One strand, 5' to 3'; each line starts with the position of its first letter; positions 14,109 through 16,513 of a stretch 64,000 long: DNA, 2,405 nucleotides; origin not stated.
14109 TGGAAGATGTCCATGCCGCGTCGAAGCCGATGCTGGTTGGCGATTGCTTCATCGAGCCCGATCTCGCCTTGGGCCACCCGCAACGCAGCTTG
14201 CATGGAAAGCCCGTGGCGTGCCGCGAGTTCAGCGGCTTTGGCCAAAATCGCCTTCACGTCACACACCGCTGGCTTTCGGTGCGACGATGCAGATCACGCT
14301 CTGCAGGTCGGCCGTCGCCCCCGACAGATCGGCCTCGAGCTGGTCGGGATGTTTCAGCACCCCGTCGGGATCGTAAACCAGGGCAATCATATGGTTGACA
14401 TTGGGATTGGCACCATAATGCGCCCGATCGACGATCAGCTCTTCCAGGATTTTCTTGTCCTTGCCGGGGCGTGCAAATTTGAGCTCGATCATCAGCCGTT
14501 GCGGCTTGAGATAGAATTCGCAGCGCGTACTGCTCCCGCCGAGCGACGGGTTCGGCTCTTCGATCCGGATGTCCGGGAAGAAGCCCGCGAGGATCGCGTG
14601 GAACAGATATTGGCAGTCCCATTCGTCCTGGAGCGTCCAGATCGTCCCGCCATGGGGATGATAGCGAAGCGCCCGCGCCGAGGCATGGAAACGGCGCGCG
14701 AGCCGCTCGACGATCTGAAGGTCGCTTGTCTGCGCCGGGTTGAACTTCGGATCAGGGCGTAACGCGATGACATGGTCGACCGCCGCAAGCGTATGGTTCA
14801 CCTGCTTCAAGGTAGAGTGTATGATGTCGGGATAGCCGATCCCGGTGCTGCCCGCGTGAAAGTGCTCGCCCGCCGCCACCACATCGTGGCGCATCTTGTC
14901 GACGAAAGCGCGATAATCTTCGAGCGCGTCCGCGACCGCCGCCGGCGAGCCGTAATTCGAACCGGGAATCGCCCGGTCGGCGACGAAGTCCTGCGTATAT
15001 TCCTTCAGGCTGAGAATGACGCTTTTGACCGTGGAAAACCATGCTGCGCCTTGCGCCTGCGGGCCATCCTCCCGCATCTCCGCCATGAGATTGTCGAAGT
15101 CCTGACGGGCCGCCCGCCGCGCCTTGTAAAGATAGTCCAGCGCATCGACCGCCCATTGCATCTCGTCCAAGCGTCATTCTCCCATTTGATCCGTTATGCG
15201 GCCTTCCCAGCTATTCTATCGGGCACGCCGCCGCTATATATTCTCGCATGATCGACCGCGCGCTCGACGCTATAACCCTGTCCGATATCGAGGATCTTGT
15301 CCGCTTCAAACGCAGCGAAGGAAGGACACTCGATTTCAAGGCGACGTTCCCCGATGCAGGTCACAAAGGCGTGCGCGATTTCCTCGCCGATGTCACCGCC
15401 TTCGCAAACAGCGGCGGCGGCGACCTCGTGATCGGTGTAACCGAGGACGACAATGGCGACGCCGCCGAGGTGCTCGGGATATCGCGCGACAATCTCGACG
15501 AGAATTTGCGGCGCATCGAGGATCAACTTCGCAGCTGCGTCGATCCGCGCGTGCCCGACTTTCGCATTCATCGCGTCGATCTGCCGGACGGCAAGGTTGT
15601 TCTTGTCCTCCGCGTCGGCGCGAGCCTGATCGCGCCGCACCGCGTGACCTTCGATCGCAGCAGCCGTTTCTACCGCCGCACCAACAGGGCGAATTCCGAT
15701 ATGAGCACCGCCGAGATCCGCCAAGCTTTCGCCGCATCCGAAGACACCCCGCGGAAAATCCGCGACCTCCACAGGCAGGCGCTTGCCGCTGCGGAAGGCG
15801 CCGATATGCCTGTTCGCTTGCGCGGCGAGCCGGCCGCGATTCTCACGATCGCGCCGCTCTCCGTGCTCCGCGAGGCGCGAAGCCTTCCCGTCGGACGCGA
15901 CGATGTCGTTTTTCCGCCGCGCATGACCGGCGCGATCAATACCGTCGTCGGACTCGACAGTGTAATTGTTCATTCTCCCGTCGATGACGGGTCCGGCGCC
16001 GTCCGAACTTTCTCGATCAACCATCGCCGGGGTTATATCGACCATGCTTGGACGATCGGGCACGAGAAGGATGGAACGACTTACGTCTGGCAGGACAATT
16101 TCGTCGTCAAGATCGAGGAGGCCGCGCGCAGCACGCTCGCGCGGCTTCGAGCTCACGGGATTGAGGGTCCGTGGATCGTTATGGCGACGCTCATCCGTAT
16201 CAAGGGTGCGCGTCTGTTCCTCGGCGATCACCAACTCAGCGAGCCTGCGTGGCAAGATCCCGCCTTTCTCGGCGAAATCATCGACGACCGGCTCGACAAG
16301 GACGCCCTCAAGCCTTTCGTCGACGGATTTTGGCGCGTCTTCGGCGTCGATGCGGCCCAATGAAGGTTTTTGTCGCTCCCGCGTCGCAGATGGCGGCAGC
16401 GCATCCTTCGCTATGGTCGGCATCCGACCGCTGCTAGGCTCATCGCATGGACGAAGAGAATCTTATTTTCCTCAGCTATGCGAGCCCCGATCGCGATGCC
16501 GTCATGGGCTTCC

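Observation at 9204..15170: Candidate novel three-gene system: nuclease-fold protein + ParB/Srx-like protein + 1474-aa DUF4297-like/P-loop/HEAT giant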

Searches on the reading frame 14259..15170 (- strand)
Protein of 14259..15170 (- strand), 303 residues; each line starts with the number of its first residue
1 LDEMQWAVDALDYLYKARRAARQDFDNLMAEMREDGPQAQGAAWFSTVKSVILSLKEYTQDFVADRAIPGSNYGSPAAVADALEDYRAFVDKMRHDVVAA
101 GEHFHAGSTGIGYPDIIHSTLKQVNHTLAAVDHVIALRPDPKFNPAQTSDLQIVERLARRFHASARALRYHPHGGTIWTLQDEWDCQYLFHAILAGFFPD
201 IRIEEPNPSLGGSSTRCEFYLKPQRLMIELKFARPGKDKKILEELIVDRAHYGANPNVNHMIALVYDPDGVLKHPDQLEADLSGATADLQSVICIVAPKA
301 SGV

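Call 3: search_protein_families(library=pfam, proteins=[window:14259-15170:-], max_evalue=0.1)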
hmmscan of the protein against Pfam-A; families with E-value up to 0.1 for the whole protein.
window:14259-15170:- (303 aa): 1 family
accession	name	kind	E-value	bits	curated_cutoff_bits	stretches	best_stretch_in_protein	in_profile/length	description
PF18742.7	DpnII-MboI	-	2.1e-38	131.6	27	1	153-298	2-149/150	REase_DpnII-MboI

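Call 4: search_protein_families(library=padloc, proteins=[window:14259-15170:-], max_evalue=0.1)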
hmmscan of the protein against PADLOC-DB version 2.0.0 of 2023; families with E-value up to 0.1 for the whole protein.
window:14259-15170:- (303 aa): 3 families
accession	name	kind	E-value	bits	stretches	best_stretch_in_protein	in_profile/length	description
PDLC02411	Aga_Helical-REase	-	4.7e-25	86.5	1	150-298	231-376/378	Class II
PDLC02404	Aga_Helical-REase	-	7.7e-15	53.5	1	177-298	243-364/368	Class II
PDLC02407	Aga_Helical-REase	-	1.1e-11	42.9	1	153-277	241-369/401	Class II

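Call 5: search_protein_families(library=ncbifam, proteins=[window:14259-15170:-], max_evalue=0.1)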
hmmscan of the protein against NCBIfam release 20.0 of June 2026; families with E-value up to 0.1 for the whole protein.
window:14259-15170:- (303 aa): 0 families

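Call 21: find_homologous_proteins(query=window:14259-15170:-, max_evalue=0.001)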
Query window:14259-15170:- (303 aa): 37 proteins with E <= 0.001 among 3317 candidates.
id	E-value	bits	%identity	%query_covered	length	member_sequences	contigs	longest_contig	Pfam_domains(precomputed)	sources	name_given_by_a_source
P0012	2.4e-202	688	100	99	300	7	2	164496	PF18742.8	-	-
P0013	1.1e-77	279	47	100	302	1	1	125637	PF18742.8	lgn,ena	-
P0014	3.3e-75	271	45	99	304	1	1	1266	PF18742.8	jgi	jgi:hypothetical protein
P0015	5.6e-75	270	47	98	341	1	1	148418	PF18742.8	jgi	jgi:hypothetical protein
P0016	5.9e-73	264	43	99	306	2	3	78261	PF18742.8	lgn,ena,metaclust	metaclust:\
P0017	9.1e-73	263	44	99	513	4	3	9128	PF18742.8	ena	-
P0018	1.3e-72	263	45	98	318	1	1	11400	PF18742.8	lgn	-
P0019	3.5e-72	261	41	98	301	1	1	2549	PF18742.8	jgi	jgi:hypothetical protein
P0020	5.7e-72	260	43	98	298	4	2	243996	PF18742.8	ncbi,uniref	ncbi:hypothetical protein [Mesorhizobium sp. M0619]|uniref:PD-(D/E)XK nuclease domain-containing pro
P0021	4.2e-71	257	44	98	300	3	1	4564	PF18742.8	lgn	-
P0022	5.4e-71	257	41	98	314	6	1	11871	PF18742.8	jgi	jgi:REase_DpnII-MboI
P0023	1.3e-70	256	43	98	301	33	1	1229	PF18742.8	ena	-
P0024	4.5e-70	254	43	98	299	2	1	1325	PF18742.8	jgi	-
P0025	6.2e-70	254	42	98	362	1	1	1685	PF18742.8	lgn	-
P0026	1.4e-69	252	43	98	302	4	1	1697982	PF18742.8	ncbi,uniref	ncbi:hypothetical protein V6R98_02465 [Agrobacterium sp. CCNWLW71]|uniref:PD-(D/E)XK nuclease domain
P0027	2.2e-69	252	44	98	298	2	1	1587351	PF18742.8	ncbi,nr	ncbi:hypothetical protein DXT96_05880 [Agrobacterium sp. ICMP 6402]|nr:hypothetical protein [Agrobac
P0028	5.0e-69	251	42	98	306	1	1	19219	PF18742.8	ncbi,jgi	jgi:hypothetical protein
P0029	1.0e-68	250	42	98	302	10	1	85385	PF18742.8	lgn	-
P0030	1.5e-68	249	47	86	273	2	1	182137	PF18742.8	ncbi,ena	-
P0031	1.6e-68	249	43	98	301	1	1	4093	PF18742.8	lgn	-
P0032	5.1e-68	247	44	98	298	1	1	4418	PF18742.8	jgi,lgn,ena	-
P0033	7.5e-68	247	43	98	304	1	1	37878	PF18742.8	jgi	jgi:hypothetical protein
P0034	1.4e-67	246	42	98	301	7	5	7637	PF18742.8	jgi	-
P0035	1.6e-67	246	44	99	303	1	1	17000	PF18742.8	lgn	-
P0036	2.1e-66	242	42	97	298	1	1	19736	PF18742.8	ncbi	ncbi:PD-(D/E)XK nuclease domain-containing protein [Mesorhizobium sp. PL10]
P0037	4.3e-66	241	42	97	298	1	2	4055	PF18742.8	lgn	-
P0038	1.1e-65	240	42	98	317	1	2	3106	PF18742.8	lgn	-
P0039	1.3e-65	239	43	97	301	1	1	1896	PF18742.8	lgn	-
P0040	2.2e-65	239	43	99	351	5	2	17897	PF18742.8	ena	-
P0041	7.7e-65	237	41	98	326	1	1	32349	PF18742.8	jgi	-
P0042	2.2e-64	235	41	98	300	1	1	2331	PF18742.8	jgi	jgi:hypothetical protein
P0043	1.7e-60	223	43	82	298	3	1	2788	PF18742.8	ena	-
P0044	1.0e-59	220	41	99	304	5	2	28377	PF18742.8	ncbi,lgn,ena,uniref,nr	ncbi:hypothetical protein [Sphingomonas sp.]|uniref:PD-(D/E)XK nuclease domain-containing protein n=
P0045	4.6e-54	202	45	73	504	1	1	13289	PF18742.8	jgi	jgi:hypothetical protein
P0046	8.4e-46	174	45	65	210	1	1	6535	PF18742.8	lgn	-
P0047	7.7e-43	165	40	69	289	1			PF18742.8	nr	nr:hypothetical protein [Brevundimonas aurantiaca]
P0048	2.2e-27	114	44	50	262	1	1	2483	PF18742.8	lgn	-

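Call 23: find_related_loci(query=A1, collection=genome_contigs, flank=7000)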
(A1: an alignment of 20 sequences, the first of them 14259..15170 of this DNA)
Query A1 (303 aa) in genome_contigs; peptide patterns used: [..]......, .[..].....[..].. (x = any residue, [..] = any of these).
70 stretches matched a pattern; 55 encode a relative of the query (tblastn E <= 1e-3); 55 distinct loci.
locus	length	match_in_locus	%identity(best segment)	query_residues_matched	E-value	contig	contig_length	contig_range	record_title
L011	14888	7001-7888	46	1-296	5e-81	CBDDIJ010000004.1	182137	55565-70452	MAG: Candidatus Obscuribacterales bacterium isolate d5e4265f-a358-4786-9086-93a4549b7058 genome assembly, contig: contig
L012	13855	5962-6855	42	1-298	1e-78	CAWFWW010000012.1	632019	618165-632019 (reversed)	MAG: uncultured Alphaproteobacteria bacterium isolate MFD04651.bin.1.228 genome assembly, contig: contig_3204, whole gen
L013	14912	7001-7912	43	1-303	7e-77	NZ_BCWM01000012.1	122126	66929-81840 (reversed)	Brevundimonas vesicularis NBRC 12165, whole genome shotgun sequence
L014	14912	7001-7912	43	1-303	8e-77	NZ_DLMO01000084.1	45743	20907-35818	MAG: Brevundimonas sp. UBA7534 UBA7534_contig_60, whole genome shotgun sequence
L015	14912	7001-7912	43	1-303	8e-77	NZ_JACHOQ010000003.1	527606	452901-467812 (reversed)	Brevundimonas aurantiaca strain DSM 4731 Ga0373201_03, whole genome shotgun sequence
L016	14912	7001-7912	43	1-303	8e-77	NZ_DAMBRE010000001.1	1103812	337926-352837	MAG: Brevundimonas sp. isolate CTOTU49179 NODE_1_length_1103812_cov_9.616678, whole genome shotgun sequence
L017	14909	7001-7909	43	1-301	2e-75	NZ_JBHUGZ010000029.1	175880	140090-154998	Mesorhizobium newzealandense strain ICMP 19545 contig_6, whole genome shotgun sequence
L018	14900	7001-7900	42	1-298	8e-74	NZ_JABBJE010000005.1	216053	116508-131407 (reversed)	Brevundimonas huaxiensis strain 090558 contig00005, whole genome shotgun sequence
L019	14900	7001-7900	42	1-298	8e-74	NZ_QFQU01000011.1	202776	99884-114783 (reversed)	MAG: Brevundimonas sp. isolate S2_003_000_R2_9 S2_003_000_R2_scaffold_279, whole genome shotgun sequence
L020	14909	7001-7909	41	1-301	5e-71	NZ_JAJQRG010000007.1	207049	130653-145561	Pseudophaeobacter flagellatus strain MA21411-1 contig7, whole genome shotgun sequence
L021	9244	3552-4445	40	2-302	2e-66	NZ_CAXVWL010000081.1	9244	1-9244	MAG: Sphingomonas sp. isolate coassembly-bin246 k141_452379, whole genome shotgun sequence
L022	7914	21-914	42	1-298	3e-72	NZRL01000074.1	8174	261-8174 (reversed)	MAG: Rhodospirillaceae bacterium isolate EAC36 MHASMcontig_405585, whole genome shotgun sequence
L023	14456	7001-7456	41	149-300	1e-30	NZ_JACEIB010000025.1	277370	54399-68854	Sphingomonas chungangi strain CGMCC 1.13654 soapdenovo_K_83_26, whole genome shotgun sequence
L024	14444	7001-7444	40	153-300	2e-30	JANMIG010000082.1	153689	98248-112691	MAG: Chitinophagales bacterium isolate OTE_70_metabat_119 OTE_70_k141_3872902, whole genome shotgun sequence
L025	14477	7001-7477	38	142-299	2e-29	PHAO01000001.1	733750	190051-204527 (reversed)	MAG: Candidatus Dojkabacteria bacterium HGW-Dojkabacteria-1 bjp_ig2158_scaffold_0, whole genome shotgun sequence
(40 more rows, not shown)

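Call 27: search_protein_families(library=pfam, proteins=[L013:3681-6917:+, L018:8051-14032:+, L018:5267-6517:+, L021:4844-8311:-, L011:7952-9793:-, L011:4877-6862:-, L012:7258-8454:-, L017:8088-8666:+, L016:4539-6917:+, L022:1397-2914:+], max_evalue=0.001)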
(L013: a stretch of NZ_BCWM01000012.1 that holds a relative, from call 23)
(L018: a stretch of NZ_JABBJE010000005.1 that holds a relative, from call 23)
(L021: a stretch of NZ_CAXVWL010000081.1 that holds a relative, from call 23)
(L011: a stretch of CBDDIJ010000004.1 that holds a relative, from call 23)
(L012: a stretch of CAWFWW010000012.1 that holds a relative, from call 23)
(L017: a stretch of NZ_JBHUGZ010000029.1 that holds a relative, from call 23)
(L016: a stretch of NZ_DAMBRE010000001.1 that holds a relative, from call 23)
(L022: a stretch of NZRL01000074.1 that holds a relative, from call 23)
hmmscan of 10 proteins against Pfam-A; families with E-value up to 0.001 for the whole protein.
L013:3681-6917:+ (1078 aa): 5 families
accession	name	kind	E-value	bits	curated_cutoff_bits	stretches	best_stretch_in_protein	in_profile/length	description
PF07733.18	DNA_pol3_alpha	-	3.8e-87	292.6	23.9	1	270-524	2-260/260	Bacterial DNA polymerase III alpha NTPase domain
PF17657.6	DNA_pol3_finger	-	2e-58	196.9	22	1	527-693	1-166/166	Bacterial DNA polymerase III alpha subunit finger domain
PF14579.12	HHH_6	-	2.8e-18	66.3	25.6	1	766-856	1-88/90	Helix-hairpin-helix motif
PF02811.25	PHP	-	3.9e-15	57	26.4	1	6-130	2-123/164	PHP domain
PF01336.31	tRNA_anti-codon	-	1.8e-09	37.8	27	1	947-1018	2-72/75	OB-fold nucleic acid binding domain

L018:8051-14032:+ (1993 aa): 2 families
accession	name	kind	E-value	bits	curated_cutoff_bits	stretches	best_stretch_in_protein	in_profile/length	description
PF20698.3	PIN-TPR-GreABC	-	1.1e-05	26.1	27.8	0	886-925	2-40/138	PIN domain associated with the TPR-GreAB-C-PIN system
PF24407.1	HTH_upst_double_PIN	-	0.00028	21.6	27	1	809-858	1-50/70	HTH_upstream_double_PIN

L018:5267-6517:+ (416 aa): 2 families
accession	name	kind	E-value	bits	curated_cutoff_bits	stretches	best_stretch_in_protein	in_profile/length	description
PF11843.13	DUF3363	-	7.7e-12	45.4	28.4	1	284-382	2-108/375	Protein of unknown function (DUF3363)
PF03432.20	Relaxase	-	0.00081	20.1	24.6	0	140-202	42-102/132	MobA/VirD2-like, nuclease domain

L021:4844-8311:- (1155 aa): 4 families
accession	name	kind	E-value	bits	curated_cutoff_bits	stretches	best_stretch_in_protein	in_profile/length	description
PF13514.12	AAA_27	-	8.7e-69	231.7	22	1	1-205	1-206/206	AAA domain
PF13476.12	AAA_23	-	6.4e-07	30.6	27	1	5-61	1-55/201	AAA domain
PF13555.12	AAA_29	-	3.1e-05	24.1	27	1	4-51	2-47/61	P-loop containing region of AAA domain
PF02463.25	SMC_N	-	0.00068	19.6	40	0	621-1136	135-208/220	RecF/RecN/SMC N terminal domain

L011:7952-9793:- (613 aa): 2 families
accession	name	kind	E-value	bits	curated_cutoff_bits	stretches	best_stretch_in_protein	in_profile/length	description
PF11843.13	DUF3363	-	1.2e-85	288.3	28.4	2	436-612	201-375/375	Protein of unknown function (DUF3363)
PF03432.20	Relaxase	-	4e-07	30.8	24.6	1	161-246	38-121/132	MobA/VirD2-like, nuclease domain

L011:4877-6862:- (661 aa): 3 families
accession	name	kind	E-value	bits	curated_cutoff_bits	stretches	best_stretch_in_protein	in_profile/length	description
PF02534.20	T4SS-DNA_transf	-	1.9e-101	340.7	20.1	1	112-556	2-458/468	Type IV secretory system Conjugative DNA transfer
PF12696.13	TraG-D_C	-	7.1e-28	97.5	22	1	401-522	1-125/126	TraM recognition site of TraD and TraG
PF10412.15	TrwB_AAD_bind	-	8.9e-27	94.4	20.5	1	172-533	45-378/387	Type IV secretion-system coupling protein DNA-binding domain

L012:7258-8454:- (398 aa): 2 families
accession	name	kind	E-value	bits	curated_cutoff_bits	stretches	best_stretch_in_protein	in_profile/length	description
PF00589.27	Phage_integrase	-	1.1e-17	64.8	27.1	1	216-364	17-169/172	Phage integrase family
PF13356.12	Arm-DNA-bind_3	-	1.2e-07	32.1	27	1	10-91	3-82/83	Arm DNA-binding domain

L017:8088-8666:+ (192 aa): 0 families

L016:4539-6917:+ (792 aa): 4 families
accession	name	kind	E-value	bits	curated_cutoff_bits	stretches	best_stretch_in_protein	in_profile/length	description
PF07733.18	DNA_pol3_alpha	-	9.1e-83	278.3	23.9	1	2-238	20-260/260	Bacterial DNA polymerase III alpha NTPase domain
PF17657.6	DNA_pol3_finger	-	1.2e-58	197.5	22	1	241-407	1-166/166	Bacterial DNA polymerase III alpha subunit finger domain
PF14579.12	HHH_6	-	5.7e-18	65.4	25.6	1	480-570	1-88/90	Helix-hairpin-helix motif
PF01336.31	tRNA_anti-codon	-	1.3e-09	38.3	27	1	661-732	2-72/75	OB-fold nucleic acid binding domain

L022:1397-2914:+ (505 aa): 1 family
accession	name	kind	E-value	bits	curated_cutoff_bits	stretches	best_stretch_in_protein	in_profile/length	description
PF13481.12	AAA_25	-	2.8e-31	109.1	27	1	110-272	17-194/195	AAA domain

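Call 68: search_solved_structures(query=A1, max_evalue=10, show_alignments=2)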
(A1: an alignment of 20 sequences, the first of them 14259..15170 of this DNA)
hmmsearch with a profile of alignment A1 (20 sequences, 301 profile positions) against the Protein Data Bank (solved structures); distinct sequences matched with E-value up to 10: 3.
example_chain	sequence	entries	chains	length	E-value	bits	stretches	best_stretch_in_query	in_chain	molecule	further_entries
23wq_1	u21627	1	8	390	5e-06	29.4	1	176-295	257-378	EcbAgaN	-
8fit_A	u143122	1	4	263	0.12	15.1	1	93-153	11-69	cs074A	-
2jua_A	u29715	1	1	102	0.46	13.1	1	24-110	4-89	de novo protein S836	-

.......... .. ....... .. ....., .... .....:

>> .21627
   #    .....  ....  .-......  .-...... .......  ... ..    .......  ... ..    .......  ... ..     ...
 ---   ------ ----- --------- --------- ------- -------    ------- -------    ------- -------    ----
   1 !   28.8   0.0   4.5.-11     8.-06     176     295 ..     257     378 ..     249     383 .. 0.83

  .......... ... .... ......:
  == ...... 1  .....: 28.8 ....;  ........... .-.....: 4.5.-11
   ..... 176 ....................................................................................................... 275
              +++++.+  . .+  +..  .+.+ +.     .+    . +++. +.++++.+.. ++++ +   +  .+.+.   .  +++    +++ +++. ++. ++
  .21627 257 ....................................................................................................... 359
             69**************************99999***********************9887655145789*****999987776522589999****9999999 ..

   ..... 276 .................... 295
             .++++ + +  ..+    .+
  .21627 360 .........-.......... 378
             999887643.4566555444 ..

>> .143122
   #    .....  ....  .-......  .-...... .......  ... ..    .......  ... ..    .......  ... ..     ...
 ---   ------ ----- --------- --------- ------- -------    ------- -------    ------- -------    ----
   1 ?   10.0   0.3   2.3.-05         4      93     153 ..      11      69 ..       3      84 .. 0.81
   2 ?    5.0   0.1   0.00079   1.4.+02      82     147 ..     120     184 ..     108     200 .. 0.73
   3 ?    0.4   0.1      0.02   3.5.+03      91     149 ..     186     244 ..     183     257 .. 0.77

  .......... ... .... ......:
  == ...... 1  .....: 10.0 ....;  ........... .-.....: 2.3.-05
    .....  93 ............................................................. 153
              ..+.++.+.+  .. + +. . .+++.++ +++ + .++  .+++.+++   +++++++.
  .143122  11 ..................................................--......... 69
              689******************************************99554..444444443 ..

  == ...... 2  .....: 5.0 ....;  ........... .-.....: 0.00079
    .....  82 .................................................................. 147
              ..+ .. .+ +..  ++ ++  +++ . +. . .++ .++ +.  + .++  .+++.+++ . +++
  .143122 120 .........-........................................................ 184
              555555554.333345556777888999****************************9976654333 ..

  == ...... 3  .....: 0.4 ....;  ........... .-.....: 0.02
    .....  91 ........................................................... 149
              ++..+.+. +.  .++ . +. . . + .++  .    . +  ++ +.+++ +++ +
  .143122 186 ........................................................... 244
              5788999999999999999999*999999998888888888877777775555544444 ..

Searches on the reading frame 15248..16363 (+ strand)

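Call 3: search_protein_families(library=pfam, proteins=[window:15248-16363:+], max_evalue=0.1)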
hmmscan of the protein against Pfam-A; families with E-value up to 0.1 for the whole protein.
window:15248-16363:+ (371 aa): 1 family
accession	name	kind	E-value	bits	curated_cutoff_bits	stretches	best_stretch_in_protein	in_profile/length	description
PF04326.19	SLFN_AlbA_2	-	1.2e-15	58.5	25.3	1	24-152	1-117/118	Schlafen, AlbA_2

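Call 4: search_protein_families(library=padloc, proteins=[window:15248-16363:+], max_evalue=0.1)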
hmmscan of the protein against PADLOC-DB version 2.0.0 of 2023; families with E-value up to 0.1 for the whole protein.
window:15248-16363:+ (371 aa): 1 family
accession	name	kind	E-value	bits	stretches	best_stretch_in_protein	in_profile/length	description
PDLC05032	PDC-S50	-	0.0003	18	1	13-97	8-86/387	-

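Call 5: search_protein_families(library=ncbifam, proteins=[window:15248-16363:+], max_evalue=0.1)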
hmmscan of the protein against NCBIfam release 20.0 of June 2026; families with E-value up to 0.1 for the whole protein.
window:15248-16363:+ (371 aa): 0 families
